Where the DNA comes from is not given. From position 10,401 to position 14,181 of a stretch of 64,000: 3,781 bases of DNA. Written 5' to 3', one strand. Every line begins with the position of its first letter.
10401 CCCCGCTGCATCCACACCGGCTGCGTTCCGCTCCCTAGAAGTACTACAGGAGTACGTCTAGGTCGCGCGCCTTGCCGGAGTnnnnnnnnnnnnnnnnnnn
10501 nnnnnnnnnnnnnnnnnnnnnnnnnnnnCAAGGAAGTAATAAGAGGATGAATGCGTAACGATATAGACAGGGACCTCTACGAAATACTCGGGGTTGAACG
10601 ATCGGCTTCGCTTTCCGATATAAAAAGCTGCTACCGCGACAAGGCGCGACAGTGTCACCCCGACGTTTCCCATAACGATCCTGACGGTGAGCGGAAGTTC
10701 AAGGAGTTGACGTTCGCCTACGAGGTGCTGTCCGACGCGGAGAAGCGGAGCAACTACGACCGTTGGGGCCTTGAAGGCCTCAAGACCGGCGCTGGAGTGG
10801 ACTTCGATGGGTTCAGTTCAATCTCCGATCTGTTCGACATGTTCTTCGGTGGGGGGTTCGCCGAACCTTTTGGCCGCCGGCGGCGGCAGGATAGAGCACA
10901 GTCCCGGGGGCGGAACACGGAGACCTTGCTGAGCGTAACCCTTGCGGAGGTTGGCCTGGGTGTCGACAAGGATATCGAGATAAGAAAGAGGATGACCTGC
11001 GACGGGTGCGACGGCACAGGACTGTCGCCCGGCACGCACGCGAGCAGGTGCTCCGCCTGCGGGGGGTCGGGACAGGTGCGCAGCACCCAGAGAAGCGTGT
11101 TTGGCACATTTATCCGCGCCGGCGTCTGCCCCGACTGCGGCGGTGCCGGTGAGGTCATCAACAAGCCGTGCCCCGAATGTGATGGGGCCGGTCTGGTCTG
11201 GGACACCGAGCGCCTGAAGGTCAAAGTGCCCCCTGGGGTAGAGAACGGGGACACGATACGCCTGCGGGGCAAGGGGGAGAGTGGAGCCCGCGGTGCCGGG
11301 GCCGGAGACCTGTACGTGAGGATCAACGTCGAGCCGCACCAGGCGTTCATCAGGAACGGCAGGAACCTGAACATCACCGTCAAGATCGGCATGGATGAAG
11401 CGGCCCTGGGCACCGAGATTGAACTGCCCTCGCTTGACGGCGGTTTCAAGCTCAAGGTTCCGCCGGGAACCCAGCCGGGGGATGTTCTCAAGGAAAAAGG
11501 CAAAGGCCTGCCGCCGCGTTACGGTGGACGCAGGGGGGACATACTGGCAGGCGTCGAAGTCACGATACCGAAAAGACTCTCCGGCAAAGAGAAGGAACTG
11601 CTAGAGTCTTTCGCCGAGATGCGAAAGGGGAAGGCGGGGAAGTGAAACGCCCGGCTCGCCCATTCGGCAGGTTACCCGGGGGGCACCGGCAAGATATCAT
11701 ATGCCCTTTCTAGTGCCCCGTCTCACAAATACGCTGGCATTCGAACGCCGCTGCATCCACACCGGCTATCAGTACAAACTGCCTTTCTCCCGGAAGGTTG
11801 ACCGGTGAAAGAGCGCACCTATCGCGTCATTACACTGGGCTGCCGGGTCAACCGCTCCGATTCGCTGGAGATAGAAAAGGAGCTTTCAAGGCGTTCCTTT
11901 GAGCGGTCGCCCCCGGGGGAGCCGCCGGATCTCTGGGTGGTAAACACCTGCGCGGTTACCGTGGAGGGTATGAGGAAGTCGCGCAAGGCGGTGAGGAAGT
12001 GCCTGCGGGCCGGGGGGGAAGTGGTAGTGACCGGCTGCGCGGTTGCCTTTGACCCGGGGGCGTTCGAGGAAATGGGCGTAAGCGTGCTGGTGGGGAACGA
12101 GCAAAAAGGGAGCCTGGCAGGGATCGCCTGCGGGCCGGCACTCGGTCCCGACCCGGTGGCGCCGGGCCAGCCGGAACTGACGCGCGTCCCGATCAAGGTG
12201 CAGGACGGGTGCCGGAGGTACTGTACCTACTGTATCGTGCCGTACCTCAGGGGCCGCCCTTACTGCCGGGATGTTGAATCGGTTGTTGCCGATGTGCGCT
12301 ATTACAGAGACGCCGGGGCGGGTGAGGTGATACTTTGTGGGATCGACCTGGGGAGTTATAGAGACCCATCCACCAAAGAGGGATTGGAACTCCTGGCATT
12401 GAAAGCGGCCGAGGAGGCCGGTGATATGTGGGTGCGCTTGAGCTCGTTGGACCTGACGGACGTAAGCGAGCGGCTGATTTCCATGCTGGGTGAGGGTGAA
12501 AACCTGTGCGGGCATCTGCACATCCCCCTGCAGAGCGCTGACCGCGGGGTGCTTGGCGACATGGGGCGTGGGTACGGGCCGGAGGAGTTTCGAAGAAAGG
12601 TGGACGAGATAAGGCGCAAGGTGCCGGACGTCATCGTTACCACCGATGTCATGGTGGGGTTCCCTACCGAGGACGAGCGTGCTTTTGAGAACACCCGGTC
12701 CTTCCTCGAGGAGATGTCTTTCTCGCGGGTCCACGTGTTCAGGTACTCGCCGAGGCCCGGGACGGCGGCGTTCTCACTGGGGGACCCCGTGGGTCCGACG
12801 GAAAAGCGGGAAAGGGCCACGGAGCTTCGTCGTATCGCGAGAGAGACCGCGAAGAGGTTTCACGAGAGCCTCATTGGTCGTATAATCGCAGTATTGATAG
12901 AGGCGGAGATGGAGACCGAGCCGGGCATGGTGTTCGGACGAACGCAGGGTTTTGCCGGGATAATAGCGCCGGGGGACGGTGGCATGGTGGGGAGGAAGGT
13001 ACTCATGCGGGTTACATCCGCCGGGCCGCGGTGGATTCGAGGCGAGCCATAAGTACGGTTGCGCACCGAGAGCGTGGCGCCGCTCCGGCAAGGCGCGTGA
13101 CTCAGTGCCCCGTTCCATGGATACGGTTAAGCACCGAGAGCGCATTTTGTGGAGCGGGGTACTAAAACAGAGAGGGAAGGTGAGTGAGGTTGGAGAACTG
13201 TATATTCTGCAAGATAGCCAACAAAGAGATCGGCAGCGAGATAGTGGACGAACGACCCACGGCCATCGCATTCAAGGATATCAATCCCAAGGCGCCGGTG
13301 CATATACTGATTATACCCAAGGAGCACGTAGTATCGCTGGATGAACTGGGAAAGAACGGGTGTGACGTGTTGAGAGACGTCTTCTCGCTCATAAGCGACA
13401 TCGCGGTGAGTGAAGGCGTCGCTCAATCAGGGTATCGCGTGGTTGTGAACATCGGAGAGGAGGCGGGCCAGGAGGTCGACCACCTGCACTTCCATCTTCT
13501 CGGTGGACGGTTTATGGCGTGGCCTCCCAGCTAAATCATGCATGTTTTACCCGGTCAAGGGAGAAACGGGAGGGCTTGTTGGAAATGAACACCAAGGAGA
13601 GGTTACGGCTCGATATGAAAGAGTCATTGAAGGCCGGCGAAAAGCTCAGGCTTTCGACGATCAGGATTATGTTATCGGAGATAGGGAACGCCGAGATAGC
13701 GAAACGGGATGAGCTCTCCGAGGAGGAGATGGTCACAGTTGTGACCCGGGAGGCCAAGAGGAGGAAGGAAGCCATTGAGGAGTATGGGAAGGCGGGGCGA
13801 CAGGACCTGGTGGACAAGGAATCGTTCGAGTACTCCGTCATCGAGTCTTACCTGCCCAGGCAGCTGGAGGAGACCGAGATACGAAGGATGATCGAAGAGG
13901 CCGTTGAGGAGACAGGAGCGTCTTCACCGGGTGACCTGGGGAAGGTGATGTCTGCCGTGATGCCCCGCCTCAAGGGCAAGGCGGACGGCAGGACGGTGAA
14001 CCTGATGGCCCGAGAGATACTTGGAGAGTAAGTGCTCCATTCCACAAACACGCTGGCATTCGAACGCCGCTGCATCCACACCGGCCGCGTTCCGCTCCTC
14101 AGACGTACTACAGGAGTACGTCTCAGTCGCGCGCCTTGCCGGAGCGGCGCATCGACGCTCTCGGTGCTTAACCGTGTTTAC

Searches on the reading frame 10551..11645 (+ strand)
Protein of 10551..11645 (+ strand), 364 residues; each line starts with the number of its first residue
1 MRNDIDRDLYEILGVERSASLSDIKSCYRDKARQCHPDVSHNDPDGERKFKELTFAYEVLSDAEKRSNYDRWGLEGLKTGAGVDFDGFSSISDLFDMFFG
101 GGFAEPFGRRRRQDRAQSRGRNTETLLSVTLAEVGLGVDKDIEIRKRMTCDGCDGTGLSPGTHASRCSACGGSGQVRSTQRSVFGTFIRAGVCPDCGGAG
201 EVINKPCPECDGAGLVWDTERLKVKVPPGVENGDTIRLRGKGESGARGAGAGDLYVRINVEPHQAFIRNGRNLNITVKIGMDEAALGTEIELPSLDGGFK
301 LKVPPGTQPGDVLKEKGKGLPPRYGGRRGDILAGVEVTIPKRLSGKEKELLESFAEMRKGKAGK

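Call 22: search_protein_families(library=pfam, proteins=[window:10551-11645:+], max_evalue=0.0001)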
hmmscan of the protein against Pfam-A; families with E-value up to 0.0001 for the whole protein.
window:10551-11645:+ (364 aa): 3 families
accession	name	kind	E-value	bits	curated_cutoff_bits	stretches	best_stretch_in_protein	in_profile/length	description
PF01556.23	DnaJ_C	-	2.2e-41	141.9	26.6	1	125-340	3-152/152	DnaJ C terminal domain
PF00226.36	DnaJ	-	2e-23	82.7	27.8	1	8-70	1-63/63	DnaJ domain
PF00684.25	DnaJ_CXXCXGXG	-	1.8e-15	57.4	32.7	1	150-214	1-65/65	DnaJ central domain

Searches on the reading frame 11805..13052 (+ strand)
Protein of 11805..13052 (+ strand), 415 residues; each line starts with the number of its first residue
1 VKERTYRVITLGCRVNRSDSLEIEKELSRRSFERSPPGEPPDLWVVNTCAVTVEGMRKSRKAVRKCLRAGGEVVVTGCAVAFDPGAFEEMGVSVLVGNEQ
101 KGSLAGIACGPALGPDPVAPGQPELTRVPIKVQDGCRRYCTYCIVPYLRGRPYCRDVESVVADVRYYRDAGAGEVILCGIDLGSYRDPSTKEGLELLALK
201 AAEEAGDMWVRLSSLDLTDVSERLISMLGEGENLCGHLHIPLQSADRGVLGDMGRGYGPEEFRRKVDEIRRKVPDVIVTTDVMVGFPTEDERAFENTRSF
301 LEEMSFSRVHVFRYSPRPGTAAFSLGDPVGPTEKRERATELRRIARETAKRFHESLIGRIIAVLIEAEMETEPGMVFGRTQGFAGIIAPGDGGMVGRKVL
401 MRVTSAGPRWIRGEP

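Call 22: search_protein_families(library=pfam, proteins=[window:11805-13052:+], max_evalue=0.0001)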
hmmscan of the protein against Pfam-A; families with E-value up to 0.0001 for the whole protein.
window:11805-13052:+ (415 aa): 2 families
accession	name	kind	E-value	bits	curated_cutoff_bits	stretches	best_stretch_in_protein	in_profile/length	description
PF04055.27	Radical_SAM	-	4.4e-20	73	29.5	1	130-301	1-166/166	Radical SAM superfamily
PF00919.26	UPF0004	-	6.4e-14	52.2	27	1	6-88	2-87/98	Uncharacterized protein family UPF0004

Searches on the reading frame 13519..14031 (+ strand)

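Call 22: search_protein_families(library=pfam, proteins=[window:13519-14031:+], max_evalue=0.0001)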
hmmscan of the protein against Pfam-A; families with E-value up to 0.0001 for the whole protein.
window:13519-14031:+ (170 aa): 1 family
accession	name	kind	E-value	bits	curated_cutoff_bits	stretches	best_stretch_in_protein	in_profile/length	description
PF09424.15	YqeY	-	4e-48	163.6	27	1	26-167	1-142/143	Yqey-like protein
